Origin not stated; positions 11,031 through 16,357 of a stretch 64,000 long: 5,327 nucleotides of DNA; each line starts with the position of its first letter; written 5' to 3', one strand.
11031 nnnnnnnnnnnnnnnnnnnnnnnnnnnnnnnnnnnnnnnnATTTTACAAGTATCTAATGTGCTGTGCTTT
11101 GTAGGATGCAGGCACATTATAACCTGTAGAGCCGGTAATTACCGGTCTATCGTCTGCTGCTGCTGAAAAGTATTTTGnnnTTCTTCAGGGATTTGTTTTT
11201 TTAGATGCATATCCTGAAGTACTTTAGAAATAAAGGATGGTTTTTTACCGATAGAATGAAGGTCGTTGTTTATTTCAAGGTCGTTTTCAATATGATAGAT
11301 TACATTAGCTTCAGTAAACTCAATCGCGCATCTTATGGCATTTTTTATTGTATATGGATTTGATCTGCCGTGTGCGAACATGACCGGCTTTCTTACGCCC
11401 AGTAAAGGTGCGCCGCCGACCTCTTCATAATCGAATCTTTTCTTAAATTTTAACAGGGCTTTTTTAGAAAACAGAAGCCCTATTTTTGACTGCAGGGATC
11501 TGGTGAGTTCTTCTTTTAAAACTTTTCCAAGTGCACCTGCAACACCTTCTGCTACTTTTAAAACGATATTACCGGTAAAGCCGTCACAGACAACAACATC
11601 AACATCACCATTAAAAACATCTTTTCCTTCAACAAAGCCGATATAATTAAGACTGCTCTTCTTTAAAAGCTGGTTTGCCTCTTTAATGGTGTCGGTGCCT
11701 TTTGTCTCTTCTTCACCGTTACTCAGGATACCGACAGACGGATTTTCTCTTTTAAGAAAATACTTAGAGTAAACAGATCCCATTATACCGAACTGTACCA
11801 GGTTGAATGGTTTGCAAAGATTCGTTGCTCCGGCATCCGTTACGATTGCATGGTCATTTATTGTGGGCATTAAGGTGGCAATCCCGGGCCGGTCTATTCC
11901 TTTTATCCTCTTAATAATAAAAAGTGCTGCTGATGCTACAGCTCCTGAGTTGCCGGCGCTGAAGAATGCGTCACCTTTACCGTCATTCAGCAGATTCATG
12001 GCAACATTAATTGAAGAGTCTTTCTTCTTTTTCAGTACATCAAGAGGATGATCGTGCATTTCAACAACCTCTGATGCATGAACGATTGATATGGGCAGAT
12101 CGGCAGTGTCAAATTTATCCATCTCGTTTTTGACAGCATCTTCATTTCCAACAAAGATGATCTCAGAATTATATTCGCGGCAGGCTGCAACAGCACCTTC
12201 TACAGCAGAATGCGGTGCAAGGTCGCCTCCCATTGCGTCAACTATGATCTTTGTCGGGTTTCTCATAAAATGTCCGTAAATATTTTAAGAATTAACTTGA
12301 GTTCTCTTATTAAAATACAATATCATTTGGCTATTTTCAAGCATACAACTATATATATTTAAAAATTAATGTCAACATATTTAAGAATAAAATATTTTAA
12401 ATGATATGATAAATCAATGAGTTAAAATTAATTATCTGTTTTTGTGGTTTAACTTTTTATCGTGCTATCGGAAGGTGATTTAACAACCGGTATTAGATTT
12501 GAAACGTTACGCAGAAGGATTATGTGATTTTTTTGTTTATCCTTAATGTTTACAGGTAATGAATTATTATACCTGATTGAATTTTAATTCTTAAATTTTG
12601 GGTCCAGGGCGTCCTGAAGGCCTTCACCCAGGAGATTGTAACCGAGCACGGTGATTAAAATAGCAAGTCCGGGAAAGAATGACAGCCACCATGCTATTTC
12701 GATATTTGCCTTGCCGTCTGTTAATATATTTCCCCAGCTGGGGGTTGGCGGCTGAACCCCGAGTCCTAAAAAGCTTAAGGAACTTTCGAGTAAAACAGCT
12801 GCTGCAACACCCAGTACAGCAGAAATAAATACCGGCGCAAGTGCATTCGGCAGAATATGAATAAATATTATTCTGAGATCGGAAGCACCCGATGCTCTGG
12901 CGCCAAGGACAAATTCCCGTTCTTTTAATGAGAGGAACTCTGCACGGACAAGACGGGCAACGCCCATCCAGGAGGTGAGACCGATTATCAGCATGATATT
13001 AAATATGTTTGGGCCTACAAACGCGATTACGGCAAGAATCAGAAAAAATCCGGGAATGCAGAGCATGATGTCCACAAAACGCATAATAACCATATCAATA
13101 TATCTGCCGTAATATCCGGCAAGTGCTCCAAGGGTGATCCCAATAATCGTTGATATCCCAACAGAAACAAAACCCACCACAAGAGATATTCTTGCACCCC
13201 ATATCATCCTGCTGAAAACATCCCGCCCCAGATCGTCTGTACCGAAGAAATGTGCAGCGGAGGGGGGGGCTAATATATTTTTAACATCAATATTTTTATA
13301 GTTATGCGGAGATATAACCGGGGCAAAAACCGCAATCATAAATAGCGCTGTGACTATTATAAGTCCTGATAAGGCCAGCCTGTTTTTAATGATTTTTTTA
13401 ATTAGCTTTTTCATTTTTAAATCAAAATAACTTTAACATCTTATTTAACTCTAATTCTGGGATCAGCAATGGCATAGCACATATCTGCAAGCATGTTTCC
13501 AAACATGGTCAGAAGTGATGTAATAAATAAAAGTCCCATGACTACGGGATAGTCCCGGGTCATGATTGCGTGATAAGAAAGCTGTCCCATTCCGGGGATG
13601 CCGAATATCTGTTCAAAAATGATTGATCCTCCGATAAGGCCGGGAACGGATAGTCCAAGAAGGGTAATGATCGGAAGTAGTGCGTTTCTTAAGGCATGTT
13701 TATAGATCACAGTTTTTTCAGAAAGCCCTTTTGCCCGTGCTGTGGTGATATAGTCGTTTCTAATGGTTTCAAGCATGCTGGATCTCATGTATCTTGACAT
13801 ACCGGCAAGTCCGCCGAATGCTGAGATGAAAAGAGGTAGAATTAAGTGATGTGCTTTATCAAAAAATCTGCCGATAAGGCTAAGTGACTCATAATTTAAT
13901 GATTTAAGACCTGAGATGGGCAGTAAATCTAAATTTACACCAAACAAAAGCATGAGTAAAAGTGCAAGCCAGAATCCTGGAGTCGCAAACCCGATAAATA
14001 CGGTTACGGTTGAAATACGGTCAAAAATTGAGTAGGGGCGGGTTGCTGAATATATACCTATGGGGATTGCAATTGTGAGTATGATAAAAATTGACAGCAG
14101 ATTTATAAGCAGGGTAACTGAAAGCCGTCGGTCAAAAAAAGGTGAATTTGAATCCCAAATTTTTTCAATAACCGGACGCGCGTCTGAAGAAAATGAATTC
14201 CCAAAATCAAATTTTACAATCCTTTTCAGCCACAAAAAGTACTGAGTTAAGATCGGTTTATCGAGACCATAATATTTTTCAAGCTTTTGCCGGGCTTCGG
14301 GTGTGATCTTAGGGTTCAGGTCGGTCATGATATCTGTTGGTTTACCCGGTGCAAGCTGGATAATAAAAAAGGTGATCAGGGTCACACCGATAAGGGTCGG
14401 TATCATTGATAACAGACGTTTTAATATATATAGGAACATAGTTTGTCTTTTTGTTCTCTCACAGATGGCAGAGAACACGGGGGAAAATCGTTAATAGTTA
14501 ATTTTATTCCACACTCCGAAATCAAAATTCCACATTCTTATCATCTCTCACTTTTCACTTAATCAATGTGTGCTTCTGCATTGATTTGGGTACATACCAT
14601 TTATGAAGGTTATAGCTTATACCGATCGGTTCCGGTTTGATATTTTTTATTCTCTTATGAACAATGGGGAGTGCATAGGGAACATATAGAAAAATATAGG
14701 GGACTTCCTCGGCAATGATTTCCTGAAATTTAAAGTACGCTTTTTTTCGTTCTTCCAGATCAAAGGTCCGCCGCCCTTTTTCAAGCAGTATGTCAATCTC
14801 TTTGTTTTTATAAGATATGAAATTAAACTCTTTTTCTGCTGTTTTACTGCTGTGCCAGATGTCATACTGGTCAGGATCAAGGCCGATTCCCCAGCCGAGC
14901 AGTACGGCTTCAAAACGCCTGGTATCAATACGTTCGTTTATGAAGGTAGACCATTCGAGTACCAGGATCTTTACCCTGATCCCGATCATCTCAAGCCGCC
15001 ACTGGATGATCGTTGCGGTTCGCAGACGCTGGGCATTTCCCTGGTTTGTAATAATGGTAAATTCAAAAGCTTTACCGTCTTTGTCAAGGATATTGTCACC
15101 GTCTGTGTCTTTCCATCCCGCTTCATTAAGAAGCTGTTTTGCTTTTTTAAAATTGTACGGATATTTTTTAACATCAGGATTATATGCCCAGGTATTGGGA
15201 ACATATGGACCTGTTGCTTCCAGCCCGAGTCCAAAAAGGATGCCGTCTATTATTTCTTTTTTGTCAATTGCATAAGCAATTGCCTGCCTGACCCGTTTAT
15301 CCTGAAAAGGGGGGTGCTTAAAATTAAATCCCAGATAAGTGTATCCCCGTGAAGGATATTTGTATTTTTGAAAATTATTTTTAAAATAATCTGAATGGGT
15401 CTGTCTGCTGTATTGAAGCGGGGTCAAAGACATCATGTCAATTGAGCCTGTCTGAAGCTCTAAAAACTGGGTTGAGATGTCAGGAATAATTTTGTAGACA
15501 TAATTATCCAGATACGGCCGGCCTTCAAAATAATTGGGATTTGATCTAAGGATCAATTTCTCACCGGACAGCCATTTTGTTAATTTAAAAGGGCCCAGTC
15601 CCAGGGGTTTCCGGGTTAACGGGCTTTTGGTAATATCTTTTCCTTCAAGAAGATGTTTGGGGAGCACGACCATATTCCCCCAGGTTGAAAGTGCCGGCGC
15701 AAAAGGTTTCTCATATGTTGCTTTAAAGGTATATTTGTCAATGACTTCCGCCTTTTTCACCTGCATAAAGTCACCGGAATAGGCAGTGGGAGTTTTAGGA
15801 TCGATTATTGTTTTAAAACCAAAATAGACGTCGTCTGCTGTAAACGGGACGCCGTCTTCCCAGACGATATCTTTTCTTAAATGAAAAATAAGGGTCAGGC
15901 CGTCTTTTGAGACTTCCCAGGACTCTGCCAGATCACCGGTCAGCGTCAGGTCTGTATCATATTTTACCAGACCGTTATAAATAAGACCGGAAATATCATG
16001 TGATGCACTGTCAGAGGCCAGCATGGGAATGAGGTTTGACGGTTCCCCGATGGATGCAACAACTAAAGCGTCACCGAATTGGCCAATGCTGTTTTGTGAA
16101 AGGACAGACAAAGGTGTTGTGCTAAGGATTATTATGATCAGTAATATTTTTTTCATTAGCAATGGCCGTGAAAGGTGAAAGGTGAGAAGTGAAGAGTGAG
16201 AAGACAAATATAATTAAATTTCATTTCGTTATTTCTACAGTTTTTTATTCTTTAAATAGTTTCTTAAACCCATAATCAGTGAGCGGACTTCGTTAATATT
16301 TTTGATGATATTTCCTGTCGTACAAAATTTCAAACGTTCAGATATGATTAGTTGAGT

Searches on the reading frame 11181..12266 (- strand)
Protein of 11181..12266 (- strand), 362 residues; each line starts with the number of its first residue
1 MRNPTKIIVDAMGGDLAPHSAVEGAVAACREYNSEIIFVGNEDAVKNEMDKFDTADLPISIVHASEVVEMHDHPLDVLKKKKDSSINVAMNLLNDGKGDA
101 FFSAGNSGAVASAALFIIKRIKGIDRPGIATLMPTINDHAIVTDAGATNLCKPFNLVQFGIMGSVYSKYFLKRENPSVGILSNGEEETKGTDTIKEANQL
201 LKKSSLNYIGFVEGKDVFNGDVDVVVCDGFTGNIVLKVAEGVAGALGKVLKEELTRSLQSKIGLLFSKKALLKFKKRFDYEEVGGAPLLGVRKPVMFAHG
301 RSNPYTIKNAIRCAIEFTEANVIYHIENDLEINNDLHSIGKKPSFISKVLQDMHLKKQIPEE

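Call 40: search_protein_families(library=pfam, max_evalue=0.0001, proteins=[window:11181-12266:-])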
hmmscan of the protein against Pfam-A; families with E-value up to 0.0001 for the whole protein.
window:11181-12266:- (362 aa): 1 family
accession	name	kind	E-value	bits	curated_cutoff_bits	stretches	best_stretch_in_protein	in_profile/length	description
PF02504.20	FA_synthesis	-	6.7e-106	354.5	29.1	1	6-323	2-322/324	Fatty acid synthesis protein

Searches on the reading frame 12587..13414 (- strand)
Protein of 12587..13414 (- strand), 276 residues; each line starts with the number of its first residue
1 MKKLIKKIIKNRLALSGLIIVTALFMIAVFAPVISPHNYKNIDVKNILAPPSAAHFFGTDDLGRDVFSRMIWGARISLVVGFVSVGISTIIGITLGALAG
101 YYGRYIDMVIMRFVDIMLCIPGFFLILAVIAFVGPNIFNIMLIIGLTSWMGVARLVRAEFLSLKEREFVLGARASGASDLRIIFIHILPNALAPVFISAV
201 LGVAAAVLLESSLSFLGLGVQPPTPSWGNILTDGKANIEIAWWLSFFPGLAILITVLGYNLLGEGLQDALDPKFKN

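Call 40: search_protein_families(library=pfam, max_evalue=0.0001, proteins=[window:12587-13414:-])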
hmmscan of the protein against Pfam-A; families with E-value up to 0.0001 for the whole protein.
window:12587-13414:- (276 aa): 2 families
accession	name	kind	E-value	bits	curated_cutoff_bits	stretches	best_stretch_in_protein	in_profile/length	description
PF00528.27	BPD_transp_1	-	2.6e-32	112.5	26.4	1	92-275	1-183/184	Binding-protein-dependent transport system inner membrane component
PF12911.12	OppC_N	-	2.6e-11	43.7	23.9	1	6-51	8-53/53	N-terminal TM domain of oligopeptide transport permease C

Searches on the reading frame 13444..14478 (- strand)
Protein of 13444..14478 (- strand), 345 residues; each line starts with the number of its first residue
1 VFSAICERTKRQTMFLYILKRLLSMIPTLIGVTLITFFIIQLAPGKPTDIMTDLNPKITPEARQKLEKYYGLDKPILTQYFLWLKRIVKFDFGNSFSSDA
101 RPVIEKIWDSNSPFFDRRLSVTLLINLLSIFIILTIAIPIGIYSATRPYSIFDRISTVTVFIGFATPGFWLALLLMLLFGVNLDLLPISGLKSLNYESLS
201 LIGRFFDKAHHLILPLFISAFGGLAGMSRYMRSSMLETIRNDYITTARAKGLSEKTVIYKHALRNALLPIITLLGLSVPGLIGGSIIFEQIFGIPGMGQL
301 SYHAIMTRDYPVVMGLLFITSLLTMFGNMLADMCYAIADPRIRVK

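Call 40: search_protein_families(library=pfam, max_evalue=0.0001, proteins=[window:13444-14478:-])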
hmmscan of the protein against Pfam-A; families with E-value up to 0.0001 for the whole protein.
window:13444-14478:- (345 aa): 2 families
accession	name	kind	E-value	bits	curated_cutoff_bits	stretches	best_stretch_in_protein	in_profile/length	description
PF00528.27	BPD_transp_1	-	1.4e-41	142.7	26.4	1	137-343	1-183/184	Binding-protein-dependent transport system inner membrane component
PF19300.4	BPD_transp_1_N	-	1.6e-09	38.3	23.8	1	14-92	1-77/114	Binding-prot-dependent transport system membrane comp, N-term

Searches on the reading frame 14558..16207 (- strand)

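Call 40: search_protein_families(library=pfam, max_evalue=0.0001, proteins=[window:14558-16207:-])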
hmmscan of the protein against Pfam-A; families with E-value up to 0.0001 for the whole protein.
window:14558-16207:- (550 aa): 1 family
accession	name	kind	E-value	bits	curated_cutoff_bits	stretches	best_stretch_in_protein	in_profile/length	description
PF00496.27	SBP_bac_5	-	8.4e-102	341.5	32.4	1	89-457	2-364/368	Bacterial extracellular solute-binding proteins, family 5 Middle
